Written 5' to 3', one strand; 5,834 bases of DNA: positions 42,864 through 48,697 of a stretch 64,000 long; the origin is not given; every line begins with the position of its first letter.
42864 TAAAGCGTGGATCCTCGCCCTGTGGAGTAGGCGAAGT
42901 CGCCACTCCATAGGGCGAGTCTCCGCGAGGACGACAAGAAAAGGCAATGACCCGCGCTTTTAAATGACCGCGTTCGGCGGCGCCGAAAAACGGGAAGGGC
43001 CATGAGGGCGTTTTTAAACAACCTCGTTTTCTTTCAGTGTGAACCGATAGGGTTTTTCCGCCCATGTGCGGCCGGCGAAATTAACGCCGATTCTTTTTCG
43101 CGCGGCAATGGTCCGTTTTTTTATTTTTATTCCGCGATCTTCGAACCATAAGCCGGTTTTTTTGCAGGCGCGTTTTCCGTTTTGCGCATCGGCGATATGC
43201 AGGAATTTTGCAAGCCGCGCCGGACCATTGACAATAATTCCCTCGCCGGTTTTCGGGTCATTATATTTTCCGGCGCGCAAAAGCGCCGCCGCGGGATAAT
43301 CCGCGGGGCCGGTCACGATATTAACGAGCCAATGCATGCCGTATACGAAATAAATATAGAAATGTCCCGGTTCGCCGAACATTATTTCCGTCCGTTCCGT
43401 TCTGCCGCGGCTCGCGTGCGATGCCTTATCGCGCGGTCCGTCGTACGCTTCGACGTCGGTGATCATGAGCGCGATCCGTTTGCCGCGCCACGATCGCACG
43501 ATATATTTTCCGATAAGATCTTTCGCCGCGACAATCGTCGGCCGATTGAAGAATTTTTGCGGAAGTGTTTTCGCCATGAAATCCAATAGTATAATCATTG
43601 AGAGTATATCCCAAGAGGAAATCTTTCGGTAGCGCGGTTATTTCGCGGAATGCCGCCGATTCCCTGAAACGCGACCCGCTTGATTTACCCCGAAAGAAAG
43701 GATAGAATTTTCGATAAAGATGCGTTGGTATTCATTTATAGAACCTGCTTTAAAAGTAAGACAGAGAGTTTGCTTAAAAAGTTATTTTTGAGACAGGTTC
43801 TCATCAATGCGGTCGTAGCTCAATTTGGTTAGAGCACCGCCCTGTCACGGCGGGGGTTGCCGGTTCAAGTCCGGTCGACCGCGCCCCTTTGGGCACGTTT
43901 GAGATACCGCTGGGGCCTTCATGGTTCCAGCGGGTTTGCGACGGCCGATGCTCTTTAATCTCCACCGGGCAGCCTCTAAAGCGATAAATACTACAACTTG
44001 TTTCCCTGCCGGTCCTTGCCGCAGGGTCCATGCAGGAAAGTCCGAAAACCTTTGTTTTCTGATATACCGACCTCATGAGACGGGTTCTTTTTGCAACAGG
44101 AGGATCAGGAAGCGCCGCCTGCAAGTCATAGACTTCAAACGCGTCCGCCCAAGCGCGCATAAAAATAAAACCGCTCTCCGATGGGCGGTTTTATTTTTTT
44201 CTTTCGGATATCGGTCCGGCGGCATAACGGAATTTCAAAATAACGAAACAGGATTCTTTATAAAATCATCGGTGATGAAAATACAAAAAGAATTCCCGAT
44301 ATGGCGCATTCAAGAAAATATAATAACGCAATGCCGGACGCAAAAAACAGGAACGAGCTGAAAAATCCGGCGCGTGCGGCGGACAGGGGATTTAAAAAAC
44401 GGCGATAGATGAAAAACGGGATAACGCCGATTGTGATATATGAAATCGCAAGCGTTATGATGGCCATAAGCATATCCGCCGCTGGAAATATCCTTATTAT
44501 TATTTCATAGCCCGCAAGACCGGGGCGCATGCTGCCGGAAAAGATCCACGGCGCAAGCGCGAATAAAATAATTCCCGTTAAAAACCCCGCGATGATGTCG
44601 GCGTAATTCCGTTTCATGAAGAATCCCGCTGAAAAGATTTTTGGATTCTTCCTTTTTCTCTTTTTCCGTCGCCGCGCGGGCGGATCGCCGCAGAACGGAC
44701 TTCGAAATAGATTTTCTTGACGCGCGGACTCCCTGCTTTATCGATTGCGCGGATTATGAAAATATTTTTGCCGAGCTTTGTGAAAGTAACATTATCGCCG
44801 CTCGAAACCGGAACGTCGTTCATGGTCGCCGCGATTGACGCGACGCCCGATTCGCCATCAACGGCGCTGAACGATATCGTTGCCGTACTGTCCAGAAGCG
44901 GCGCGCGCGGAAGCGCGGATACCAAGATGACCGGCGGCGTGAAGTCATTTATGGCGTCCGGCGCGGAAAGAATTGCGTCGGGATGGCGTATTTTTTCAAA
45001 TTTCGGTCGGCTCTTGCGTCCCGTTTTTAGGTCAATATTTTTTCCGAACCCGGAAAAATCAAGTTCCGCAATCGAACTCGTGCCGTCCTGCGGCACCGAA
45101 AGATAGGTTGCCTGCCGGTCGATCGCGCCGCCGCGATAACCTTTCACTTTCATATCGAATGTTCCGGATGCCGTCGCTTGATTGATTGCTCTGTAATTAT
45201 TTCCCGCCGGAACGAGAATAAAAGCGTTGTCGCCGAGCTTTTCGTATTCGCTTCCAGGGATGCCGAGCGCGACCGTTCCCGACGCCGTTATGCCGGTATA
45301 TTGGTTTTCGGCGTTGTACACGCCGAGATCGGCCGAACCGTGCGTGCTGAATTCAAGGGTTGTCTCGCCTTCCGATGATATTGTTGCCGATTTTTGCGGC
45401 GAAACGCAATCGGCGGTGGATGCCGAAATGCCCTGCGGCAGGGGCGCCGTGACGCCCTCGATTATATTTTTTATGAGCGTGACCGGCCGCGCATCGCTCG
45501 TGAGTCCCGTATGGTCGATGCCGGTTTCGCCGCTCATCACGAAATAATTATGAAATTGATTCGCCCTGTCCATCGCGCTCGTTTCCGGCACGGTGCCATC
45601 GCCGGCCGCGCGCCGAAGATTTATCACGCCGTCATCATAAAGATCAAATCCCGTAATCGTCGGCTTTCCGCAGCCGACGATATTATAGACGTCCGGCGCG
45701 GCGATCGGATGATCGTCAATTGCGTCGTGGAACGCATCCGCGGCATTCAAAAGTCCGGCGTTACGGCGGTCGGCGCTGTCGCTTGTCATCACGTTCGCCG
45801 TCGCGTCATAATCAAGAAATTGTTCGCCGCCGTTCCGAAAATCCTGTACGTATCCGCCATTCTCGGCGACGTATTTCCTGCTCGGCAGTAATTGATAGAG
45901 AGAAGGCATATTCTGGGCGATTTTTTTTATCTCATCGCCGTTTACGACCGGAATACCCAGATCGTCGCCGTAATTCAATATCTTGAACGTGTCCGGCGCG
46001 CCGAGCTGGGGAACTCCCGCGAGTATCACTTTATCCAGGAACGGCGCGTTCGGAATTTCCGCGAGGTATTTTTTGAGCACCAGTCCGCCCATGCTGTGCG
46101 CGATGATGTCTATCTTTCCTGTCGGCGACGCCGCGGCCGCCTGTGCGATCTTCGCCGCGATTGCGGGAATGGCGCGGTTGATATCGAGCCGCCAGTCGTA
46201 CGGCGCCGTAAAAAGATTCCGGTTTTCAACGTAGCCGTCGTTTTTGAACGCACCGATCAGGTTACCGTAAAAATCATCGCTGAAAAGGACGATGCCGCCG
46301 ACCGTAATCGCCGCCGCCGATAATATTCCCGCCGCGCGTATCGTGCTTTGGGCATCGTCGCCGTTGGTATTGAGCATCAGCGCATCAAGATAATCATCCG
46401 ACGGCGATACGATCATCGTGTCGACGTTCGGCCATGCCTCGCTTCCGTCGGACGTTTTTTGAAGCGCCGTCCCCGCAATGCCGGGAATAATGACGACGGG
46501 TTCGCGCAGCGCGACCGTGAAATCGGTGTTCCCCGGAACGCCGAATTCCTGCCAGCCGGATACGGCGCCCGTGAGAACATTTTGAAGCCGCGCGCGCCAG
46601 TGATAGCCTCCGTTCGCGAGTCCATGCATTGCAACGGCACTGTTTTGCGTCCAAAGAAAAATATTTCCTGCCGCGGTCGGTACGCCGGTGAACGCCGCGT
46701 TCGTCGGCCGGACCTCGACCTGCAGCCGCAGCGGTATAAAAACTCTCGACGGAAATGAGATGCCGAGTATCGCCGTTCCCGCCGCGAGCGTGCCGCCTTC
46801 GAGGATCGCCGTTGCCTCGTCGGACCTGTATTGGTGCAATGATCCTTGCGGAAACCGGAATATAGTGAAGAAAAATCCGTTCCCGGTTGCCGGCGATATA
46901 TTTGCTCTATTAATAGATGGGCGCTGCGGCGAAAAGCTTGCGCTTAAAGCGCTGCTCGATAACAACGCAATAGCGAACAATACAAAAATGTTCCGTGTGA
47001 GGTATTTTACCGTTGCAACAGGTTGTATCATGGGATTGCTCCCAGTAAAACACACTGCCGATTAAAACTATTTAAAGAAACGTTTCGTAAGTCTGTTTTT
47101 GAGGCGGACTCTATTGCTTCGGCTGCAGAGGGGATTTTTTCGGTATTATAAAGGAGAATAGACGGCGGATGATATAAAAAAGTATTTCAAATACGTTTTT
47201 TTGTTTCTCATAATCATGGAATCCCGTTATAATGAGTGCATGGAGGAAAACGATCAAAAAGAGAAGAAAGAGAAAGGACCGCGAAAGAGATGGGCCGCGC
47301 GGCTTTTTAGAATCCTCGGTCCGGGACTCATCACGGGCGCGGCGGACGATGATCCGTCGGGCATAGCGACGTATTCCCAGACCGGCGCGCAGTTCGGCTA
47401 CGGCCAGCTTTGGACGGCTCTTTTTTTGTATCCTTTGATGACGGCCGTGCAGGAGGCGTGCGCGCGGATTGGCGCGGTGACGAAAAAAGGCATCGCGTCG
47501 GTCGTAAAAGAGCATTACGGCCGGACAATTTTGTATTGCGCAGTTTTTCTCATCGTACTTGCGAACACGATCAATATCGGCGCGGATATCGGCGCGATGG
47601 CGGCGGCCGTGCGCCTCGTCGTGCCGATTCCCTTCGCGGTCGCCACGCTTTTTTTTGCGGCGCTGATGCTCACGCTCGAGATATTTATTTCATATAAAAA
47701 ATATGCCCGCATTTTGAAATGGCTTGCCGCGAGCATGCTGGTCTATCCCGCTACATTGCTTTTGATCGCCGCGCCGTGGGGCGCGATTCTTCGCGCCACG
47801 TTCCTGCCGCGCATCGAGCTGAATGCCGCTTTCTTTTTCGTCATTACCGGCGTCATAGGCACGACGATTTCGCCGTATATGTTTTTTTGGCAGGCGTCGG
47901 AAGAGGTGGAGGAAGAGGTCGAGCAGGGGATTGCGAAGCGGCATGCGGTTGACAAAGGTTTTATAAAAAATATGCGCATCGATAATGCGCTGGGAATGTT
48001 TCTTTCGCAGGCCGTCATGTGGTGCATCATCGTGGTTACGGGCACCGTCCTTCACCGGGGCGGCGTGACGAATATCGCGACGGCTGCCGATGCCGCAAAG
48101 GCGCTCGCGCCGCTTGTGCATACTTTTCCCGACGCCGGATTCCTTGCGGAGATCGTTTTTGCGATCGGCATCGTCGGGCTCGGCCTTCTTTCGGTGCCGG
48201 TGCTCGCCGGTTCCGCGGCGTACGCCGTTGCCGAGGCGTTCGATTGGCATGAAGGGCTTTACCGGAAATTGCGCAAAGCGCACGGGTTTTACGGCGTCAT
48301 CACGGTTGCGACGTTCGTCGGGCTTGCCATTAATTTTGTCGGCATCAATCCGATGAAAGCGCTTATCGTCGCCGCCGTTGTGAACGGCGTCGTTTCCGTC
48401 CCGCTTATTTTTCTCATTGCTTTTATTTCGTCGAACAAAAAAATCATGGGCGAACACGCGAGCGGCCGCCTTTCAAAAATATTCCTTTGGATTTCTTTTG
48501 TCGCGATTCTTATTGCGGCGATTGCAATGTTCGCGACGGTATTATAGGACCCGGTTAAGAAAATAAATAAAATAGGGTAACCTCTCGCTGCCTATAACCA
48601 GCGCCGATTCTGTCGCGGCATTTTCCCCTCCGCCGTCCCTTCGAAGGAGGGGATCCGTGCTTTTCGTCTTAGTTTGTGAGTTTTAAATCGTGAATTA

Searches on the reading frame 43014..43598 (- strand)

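Call 73: search_protein_families(library=pfam, proteins=[window:43014-43598:-], max_evalue=0.00001)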
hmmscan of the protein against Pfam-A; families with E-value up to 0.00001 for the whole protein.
window:43014-43598:- (194 aa): 1 family
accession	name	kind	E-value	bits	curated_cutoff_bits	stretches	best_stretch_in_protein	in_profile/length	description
PF02245.21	Pur_DNA_glyco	-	5.2e-49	166.5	27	1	15-191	1-180/181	Methylpurine-DNA glycosylase (MPG)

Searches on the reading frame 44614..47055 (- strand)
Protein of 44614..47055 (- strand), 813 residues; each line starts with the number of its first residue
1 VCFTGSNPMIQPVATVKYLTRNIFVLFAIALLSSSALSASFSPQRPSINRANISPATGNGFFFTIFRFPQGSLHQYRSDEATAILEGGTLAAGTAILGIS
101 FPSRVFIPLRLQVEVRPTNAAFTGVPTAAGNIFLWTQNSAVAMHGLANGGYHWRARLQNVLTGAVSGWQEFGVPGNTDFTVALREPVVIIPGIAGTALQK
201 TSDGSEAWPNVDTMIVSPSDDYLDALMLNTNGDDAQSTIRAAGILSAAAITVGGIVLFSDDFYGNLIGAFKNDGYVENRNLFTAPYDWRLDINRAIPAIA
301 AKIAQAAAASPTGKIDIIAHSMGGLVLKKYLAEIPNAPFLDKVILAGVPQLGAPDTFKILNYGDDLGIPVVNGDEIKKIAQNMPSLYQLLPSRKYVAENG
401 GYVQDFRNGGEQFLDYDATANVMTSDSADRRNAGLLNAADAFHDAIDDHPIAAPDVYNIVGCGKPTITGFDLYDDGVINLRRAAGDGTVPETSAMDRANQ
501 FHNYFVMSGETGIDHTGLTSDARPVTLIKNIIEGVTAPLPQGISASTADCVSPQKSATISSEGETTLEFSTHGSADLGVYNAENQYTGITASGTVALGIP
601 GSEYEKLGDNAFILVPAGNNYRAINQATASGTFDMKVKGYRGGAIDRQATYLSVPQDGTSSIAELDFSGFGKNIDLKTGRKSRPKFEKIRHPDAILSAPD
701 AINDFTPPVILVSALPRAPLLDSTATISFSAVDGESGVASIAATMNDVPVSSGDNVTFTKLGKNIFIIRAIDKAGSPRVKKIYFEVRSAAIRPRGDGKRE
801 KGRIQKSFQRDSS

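Call 73: search_protein_families(library=pfam, proteins=[window:44614-47055:-], max_evalue=0.00001)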
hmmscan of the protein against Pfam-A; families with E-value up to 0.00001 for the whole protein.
window:44614-47055:- (813 aa): 1 family
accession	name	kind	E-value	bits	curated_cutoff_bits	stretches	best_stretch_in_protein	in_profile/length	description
PF02450.21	LCAT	-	5.2e-20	72.5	21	1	220-393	19-206/392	Lecithin:cholesterol acyltransferase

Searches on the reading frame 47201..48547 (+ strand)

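Call 73: search_protein_families(library=pfam, proteins=[window:47201-48547:+], max_evalue=0.00001)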
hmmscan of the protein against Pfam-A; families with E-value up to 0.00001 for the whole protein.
window:47201-48547:+ (448 aa): 1 family
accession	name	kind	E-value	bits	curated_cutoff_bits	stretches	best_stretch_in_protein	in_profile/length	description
PF01566.24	Nramp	-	1.9e-73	248.1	29.8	1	55-422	1-356/357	Natural resistance-associated macrophage protein-like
